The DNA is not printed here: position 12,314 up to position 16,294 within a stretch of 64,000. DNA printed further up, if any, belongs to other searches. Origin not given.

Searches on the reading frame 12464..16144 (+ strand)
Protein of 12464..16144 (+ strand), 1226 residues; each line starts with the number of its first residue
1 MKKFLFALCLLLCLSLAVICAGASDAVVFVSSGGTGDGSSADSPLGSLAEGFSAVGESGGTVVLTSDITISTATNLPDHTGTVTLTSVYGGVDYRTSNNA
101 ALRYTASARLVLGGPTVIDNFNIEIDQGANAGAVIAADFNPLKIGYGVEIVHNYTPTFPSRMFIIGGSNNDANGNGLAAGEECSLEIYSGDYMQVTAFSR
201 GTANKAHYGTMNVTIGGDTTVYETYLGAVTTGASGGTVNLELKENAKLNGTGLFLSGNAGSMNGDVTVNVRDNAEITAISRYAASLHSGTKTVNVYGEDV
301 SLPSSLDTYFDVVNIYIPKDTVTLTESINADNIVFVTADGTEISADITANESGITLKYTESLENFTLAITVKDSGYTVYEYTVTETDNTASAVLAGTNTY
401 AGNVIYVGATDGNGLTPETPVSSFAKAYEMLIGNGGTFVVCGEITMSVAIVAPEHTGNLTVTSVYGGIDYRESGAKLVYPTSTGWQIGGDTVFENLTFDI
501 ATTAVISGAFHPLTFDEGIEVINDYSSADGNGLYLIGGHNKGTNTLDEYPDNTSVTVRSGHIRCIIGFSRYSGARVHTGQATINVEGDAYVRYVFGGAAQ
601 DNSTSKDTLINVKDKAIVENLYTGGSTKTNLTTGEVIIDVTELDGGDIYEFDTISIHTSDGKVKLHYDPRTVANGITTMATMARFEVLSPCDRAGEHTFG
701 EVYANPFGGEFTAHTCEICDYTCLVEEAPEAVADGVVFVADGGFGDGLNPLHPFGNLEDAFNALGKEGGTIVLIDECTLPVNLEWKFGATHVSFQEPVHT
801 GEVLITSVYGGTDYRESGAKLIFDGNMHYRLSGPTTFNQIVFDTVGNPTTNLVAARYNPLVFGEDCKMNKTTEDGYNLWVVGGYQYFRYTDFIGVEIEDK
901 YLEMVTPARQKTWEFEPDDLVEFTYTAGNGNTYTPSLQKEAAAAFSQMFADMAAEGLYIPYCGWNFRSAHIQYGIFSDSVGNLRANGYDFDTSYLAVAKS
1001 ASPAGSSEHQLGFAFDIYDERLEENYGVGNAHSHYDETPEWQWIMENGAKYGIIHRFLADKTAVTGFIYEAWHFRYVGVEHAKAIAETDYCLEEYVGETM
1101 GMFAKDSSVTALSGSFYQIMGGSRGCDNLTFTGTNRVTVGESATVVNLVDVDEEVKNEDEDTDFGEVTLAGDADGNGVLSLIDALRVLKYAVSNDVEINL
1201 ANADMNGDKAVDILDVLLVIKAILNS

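Call 42: search_protein_families(library=pfam, proteins=[window:12464-16144:+], max_evalue=0.001)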
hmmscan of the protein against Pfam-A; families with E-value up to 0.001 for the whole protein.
window:12464-16144:+ (1226 aa): 2 families
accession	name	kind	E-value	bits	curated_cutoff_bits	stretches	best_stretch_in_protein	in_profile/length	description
PF02557.22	VanY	-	3.5e-24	85.5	25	1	936-1078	3-131/132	D-alanyl-D-alanine carboxypeptidase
PF00404.24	Dockerin_1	-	6.3e-08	33.1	22.9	1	1170-1224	1-57/57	Dockerin type I domain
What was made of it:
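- Tried and rejected: That protein is VanY plus dockerin (call 42).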
